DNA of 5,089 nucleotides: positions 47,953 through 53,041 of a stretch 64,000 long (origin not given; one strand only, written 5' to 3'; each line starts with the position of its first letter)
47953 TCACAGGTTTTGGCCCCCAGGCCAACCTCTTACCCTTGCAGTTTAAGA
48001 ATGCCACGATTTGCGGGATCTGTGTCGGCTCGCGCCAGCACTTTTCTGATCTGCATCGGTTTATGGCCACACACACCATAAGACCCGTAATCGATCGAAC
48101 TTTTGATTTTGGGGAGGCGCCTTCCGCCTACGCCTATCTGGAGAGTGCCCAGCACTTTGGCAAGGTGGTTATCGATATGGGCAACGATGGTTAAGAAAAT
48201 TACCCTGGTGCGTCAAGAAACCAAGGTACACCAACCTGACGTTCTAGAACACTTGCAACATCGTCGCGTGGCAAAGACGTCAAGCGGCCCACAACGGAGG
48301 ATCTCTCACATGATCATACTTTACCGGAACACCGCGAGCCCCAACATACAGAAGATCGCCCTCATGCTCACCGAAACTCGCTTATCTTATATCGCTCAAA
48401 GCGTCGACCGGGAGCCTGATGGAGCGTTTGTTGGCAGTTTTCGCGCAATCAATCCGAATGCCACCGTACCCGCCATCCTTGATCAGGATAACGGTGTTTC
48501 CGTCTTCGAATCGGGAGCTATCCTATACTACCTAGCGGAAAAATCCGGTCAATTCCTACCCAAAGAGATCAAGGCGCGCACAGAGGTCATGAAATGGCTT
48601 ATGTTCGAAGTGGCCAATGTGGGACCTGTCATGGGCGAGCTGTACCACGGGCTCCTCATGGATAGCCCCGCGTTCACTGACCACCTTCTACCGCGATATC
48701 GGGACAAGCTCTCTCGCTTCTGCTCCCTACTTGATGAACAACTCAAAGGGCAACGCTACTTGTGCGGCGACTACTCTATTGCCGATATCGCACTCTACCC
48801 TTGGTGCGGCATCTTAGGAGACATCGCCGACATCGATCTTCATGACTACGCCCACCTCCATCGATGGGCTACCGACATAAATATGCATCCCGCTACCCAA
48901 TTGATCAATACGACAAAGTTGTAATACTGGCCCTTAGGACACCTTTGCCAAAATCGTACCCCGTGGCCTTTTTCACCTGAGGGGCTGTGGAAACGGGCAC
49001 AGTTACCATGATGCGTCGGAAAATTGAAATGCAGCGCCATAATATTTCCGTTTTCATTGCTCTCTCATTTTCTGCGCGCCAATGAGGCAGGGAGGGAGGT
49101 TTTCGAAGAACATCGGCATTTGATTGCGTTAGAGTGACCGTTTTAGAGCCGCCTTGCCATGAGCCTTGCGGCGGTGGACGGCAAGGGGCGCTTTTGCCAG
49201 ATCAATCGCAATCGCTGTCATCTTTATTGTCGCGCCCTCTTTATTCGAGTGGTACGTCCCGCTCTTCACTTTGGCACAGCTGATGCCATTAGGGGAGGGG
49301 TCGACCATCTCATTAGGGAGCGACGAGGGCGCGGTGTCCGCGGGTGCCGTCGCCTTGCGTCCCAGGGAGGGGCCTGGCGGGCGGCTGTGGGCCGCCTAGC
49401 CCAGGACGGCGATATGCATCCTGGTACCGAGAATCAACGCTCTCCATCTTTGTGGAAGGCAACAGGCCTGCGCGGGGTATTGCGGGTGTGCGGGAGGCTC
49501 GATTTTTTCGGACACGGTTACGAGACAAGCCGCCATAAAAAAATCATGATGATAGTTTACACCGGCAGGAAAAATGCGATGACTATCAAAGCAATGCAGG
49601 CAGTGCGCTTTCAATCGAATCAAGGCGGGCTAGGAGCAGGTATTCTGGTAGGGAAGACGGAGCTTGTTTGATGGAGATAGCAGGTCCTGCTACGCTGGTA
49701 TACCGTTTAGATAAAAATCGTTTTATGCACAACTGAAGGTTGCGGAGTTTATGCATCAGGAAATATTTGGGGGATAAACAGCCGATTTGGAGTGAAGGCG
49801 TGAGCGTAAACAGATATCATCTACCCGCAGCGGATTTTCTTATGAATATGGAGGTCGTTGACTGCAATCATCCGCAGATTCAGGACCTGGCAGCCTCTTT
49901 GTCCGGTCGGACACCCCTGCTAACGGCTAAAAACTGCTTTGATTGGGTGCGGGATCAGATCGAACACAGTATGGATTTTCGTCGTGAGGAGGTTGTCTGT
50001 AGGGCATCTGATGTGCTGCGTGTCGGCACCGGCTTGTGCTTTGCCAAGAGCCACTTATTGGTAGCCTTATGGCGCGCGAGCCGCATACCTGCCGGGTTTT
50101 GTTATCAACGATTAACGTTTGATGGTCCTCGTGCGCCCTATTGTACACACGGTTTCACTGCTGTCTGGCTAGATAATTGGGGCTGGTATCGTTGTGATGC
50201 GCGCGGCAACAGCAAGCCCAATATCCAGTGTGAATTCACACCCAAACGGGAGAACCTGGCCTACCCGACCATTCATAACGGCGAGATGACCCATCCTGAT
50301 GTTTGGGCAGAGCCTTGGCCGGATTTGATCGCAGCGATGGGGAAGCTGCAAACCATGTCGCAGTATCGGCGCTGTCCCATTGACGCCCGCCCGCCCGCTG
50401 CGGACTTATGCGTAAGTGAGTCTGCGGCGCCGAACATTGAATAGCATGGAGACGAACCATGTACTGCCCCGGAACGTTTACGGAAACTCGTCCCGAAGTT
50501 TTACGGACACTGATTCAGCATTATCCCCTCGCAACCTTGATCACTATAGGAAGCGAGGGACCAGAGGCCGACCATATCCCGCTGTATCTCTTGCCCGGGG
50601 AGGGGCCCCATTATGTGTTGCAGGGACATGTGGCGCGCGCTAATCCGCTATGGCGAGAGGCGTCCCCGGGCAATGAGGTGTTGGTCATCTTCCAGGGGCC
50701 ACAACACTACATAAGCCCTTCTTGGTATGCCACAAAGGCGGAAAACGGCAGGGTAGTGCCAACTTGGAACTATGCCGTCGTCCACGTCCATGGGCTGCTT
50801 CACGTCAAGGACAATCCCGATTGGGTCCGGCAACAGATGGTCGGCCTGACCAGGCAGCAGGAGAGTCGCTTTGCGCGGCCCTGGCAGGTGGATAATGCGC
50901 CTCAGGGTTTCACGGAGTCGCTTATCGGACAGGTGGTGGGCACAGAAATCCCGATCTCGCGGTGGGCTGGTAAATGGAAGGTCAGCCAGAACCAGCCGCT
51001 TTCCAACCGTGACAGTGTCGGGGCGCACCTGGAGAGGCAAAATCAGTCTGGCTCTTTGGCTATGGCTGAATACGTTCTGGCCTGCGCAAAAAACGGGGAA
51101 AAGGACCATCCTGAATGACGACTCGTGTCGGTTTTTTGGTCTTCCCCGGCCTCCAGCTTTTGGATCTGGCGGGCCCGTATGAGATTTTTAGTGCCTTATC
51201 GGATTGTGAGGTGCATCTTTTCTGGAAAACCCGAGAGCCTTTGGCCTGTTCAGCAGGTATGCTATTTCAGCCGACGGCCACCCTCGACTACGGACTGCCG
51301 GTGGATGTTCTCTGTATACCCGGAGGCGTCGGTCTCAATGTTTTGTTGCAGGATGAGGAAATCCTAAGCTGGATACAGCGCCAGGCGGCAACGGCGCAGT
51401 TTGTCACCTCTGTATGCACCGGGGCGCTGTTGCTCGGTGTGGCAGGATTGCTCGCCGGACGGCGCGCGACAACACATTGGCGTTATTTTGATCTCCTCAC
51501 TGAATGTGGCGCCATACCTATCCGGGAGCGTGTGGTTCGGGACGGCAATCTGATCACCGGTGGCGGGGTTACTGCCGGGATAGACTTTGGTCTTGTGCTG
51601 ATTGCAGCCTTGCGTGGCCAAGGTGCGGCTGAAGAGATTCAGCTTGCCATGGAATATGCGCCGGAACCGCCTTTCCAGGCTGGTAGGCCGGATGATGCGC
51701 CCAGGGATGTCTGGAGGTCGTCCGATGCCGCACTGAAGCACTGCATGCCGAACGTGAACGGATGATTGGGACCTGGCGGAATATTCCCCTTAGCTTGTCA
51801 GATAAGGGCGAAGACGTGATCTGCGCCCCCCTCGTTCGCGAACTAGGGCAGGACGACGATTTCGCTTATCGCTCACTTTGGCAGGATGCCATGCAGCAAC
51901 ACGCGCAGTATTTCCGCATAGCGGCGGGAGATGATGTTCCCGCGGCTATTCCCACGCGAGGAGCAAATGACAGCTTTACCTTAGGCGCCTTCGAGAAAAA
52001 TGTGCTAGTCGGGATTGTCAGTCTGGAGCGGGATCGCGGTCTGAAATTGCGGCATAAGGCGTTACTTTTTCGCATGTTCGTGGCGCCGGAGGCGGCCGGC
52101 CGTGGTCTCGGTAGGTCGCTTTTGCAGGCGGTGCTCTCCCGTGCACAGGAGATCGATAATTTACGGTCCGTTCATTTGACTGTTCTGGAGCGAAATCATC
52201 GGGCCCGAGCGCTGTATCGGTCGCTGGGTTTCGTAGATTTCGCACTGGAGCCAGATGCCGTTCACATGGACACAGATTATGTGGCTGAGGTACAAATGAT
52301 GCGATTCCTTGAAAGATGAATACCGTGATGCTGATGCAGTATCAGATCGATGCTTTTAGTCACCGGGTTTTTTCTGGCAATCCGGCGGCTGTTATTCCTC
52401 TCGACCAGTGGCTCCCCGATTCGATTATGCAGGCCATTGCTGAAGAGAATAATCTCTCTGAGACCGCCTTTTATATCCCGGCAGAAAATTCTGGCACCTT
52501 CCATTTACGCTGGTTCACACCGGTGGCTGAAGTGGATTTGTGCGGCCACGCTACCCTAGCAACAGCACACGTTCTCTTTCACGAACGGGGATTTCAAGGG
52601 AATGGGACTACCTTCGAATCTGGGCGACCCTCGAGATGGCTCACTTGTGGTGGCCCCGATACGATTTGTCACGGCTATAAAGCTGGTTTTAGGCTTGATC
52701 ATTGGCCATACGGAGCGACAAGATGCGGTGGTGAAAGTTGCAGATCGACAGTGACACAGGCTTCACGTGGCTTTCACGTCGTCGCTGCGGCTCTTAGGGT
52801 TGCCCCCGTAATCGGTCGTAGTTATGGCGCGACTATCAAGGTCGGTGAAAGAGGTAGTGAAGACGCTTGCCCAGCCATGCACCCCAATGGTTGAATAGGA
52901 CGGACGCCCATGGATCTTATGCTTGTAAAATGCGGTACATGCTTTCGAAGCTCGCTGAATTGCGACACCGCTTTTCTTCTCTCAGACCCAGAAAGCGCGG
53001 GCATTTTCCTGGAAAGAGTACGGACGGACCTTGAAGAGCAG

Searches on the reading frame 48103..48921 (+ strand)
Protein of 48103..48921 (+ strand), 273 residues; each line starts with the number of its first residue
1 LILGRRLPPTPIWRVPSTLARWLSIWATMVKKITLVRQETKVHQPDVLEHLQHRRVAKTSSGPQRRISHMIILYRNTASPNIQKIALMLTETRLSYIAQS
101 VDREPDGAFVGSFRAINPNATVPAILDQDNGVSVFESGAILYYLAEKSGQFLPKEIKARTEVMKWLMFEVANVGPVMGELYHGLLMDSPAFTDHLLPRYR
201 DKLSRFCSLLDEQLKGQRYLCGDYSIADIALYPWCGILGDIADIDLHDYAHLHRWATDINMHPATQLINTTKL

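Call 88: search_protein_families(library=pfam, proteins=[window:48103-48921:+], max_evalue=0.0001)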
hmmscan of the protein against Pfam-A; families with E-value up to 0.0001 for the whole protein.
window:48103-48921:+ (273 aa): 5 families
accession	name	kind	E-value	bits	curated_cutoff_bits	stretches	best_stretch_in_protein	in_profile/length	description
PF13409.12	GST_N_2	-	2.7e-10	41.1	25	1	78-146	1-69/70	Glutathione S-transferase, N-terminal domain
PF13417.12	GST_N_3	-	4.2e-10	40.3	22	1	73-149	1-72/75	Glutathione S-transferase, N-terminal domain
PF02798.26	GST_N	-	2.7e-08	34.4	20.9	1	72-146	4-76/76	Glutathione S-transferase, N-terminal domain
PF13410.11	GST_C_2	-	7.9e-08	32.7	24.9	1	195-255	3-66/69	Glutathione S-transferase, C-terminal domain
PF00043.30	GST_C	-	3.3e-06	27.7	20.7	1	200-263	28-93/93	Glutathione S-transferase, C-terminal domain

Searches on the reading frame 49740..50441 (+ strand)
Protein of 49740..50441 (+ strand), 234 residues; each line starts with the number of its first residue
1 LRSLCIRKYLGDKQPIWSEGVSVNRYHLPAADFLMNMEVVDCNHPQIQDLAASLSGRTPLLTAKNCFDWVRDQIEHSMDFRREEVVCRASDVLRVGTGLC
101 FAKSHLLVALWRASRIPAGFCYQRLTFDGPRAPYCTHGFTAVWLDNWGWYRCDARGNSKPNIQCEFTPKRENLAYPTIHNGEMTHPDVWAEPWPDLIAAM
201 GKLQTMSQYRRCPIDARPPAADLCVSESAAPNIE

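Call 88: search_protein_families(library=pfam, proteins=[window:49740-50441:+], max_evalue=0.0001)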
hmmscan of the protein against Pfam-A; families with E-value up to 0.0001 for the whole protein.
window:49740-50441:+ (234 aa): 1 family
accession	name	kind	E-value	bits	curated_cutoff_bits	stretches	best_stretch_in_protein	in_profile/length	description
PF01841.26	Transglut_core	-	1.6e-10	41.7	23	1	51-154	4-108/108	Transglutaminase-like superfamily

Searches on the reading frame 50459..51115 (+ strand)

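Call 88: search_protein_families(library=pfam, proteins=[window:50459-51115:+], max_evalue=0.0001)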
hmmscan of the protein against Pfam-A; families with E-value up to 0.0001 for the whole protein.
window:50459-51115:+ (219 aa): 1 family
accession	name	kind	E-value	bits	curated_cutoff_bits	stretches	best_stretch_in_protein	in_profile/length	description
PF04299.18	FMN_bind_2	-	5.9e-60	202.2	22.4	1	1-168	1-168/168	Putative FMN-binding domain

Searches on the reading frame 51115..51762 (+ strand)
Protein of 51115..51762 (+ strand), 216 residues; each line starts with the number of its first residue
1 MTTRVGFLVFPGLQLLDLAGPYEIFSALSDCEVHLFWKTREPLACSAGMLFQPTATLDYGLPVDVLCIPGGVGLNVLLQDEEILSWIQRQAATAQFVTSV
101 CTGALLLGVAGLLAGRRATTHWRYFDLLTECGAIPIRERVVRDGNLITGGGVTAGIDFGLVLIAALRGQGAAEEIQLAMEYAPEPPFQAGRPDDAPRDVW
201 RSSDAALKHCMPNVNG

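Call 88: search_protein_families(library=pfam, proteins=[window:51115-51762:+], max_evalue=0.0001)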
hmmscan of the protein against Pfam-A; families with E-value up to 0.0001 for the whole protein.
window:51115-51762:+ (216 aa): 1 family
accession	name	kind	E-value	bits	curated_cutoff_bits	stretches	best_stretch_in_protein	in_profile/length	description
PF01965.30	DJ-1_PfpI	-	1.4e-27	96.9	26.6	1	4-164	2-164/165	DJ-1/PfpI family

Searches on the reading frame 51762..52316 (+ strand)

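Call 88: search_protein_families(library=pfam, proteins=[window:51762-52316:+], max_evalue=0.0001)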
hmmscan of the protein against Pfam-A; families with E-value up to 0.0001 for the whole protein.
window:51762-52316:+ (185 aa): 5 families
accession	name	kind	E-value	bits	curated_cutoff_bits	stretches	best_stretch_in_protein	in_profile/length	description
PF00583.31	Acetyltransf_1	-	2e-16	60.7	20.7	1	58-157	27-116/116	Acetyltransferase (GNAT) family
PF13673.13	Acetyltransf_10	-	1.3e-12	48.3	23.6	1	68-160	28-110/128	Acetyltransferase (GNAT) domain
PF13508.13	Acetyltransf_7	-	4.7e-12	46.5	27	1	76-158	8-83/84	Acetyltransferase (GNAT) domain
PF13302.13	Acetyltransf_3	-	1.1e-06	29.8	25.4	1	28-158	18-138/138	Acetyltransferase (GNAT) domain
PF08445.16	FR47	-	1.5e-06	28.6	22.1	1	100-158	22-78/86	FR47-like protein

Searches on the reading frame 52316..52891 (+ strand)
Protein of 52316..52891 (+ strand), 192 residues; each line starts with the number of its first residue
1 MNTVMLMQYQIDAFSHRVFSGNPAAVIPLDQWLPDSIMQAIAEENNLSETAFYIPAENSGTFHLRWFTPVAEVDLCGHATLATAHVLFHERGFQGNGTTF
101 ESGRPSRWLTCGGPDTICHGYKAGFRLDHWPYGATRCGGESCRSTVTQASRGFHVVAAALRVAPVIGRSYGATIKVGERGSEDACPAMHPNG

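Call 88: search_protein_families(library=pfam, proteins=[window:52316-52891:+], max_evalue=0.0001)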
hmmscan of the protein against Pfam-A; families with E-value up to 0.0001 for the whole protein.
window:52316-52891:+ (192 aa): 1 family
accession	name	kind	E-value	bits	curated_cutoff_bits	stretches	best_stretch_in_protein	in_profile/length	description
PF02567.21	PhzC-PhzF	-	3.3e-31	109.3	27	1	11-98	1-89/281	Phenazine biosynthesis-like protein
